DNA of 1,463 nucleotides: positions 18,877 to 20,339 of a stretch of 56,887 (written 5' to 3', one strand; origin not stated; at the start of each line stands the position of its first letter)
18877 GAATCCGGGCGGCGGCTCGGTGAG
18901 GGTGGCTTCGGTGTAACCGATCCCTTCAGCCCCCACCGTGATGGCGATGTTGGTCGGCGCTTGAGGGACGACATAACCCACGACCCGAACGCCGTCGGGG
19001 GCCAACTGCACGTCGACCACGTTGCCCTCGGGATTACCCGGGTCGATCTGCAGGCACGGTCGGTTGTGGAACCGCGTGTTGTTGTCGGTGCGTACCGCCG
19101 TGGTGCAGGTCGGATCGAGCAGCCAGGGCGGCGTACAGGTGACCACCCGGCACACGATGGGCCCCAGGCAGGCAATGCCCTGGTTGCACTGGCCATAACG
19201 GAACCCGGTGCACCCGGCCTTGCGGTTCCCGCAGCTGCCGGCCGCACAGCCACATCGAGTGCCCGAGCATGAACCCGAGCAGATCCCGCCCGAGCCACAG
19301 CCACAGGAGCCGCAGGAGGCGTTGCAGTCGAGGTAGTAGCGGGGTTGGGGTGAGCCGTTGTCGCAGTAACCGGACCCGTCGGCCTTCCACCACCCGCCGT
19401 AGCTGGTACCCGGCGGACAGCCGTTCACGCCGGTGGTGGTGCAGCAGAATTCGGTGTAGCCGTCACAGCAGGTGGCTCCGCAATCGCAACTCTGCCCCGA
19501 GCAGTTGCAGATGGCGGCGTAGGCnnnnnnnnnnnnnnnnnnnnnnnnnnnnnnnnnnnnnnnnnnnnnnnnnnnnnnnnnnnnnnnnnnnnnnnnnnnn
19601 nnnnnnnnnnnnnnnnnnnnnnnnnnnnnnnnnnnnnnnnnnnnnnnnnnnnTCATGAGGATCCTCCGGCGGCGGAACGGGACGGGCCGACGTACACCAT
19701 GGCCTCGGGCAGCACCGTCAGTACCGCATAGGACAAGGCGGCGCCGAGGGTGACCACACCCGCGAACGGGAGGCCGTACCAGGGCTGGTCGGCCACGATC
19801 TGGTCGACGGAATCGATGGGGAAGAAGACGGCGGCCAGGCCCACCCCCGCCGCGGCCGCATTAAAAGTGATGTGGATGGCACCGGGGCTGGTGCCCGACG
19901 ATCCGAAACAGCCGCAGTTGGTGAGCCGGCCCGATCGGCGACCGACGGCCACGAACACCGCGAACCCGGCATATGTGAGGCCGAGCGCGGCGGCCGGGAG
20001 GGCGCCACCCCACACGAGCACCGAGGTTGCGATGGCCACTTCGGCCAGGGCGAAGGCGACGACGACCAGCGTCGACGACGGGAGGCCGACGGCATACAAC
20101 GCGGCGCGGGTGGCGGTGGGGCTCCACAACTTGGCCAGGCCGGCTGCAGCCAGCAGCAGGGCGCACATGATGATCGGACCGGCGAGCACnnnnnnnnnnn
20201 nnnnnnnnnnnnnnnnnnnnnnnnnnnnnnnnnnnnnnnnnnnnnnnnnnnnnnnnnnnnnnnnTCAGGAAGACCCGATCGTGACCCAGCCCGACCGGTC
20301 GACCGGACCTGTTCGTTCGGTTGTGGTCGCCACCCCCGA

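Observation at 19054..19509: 26 cysteines in about 150 residues, exported by Tat, with a possible TTQ-site look-alike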

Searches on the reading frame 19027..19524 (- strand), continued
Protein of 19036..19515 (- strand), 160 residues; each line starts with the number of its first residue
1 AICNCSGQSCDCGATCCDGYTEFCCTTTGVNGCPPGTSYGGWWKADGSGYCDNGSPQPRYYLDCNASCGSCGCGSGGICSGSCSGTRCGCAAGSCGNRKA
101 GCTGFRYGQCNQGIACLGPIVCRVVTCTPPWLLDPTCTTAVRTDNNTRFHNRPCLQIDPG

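Call 73: fold_search(model_id=the predicted structure, library=viral)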
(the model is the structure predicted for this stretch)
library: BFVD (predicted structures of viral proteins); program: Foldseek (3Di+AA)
matches with E <= 10: 30; with E <= 0.001: 0
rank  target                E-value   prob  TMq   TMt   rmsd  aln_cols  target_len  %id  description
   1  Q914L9                2.3e+00  0.07  0.15  0.13   4.4        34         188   15  Uncharacterized protein 11 [Sulfolobus islandicus filamentous virus (isolate Iceland/Hveragerdi)]
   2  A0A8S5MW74            2.6e+00  0.06  0.14  0.25   4.3        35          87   26  RstB-like protein [CRESS virus sp. ctBnw2]
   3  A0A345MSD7            2.9e+00  0.06  0.15  0.26   5.1        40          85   18  (no name in the UniProt tables at hand)
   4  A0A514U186            4.3e+00  0.01  0.10  0.07  11.8        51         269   14  Uncharacterized protein [Gordonia phage Phendrix]
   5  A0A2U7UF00            4.8e+00  0.01  0.15  0.07  12.9       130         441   12  F-box domain containing protein [Pandoravirus macleodensis]
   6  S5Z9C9                5.5e+00  0.01  0.14  0.11   9.7        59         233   25  Uncharacterized protein [Mycobacterium phage Papyrus]
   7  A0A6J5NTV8            5.8e+00  0.01  0.12  0.15   9.1        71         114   11  Uncharacterized protein [uncultured Caudovirales phage]
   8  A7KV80                6.2e+00  0.04  0.16  0.09   3.6        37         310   16  (no name in the UniProt tables at hand)
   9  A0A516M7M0            6.2e+00  0.02  0.10  0.19   5.1        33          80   15  (no name in the UniProt tables at hand)
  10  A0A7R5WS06            6.6e+00  0.02  0.11  0.07   9.6        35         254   17  Uncharacterized protein [Diachasmimorpha longicaudata entomopoxvirus]
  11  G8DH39                7.1e+00  0.03  0.16  0.16   5.6        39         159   18  (no name in the UniProt tables at hand)
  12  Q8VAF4                7.1e+00  0.01  0.11  0.21  10.7        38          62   18  Wsv466 [White spot syndrome virus (isolate Shrimp/China/Tongan/1996)]
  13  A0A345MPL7            7.5e+00  0.04  0.12  0.23   2.9        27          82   22  (no name in the UniProt tables at hand)
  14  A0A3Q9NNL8            7.5e+00  0.03  0.15  0.08   4.4        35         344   20  (no name in the UniProt tables at hand)
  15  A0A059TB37            7.5e+00  0.02  0.15  0.24   9.6        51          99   20  Uncharacterized protein [Fulmarus glacialis papillomavirus 1]
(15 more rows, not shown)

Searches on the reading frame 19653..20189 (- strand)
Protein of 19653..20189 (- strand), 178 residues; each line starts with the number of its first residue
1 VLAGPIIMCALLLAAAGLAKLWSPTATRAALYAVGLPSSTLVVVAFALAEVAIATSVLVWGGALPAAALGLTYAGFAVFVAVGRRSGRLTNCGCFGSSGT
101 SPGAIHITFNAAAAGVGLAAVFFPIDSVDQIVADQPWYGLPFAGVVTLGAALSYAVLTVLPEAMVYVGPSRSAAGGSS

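Call 4: search_protein_families(library=pfam, proteins=[window:19653-20189:-], max_evalue=0.01)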
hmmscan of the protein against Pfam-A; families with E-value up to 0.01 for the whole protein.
window:19653-20189:- (178 aa): 1 family
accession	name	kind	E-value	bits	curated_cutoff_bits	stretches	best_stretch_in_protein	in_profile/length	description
PF07291.16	MauE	-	1.6e-13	51.5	27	1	6-122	10-127/128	Methylamine utilisation protein MauE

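Call 5: search_protein_families(library=ncbifam, proteins=[window:19653-20189:-], max_evalue=1)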
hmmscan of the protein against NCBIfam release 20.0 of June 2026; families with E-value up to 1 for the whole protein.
window:19653-20189:- (178 aa): 1 family
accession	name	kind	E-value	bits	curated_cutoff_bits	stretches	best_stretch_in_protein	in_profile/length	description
NF010445.0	PRK13871.1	equivalog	0.37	10.9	211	1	45-107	55-113/135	conjugal transfer pilin TrbC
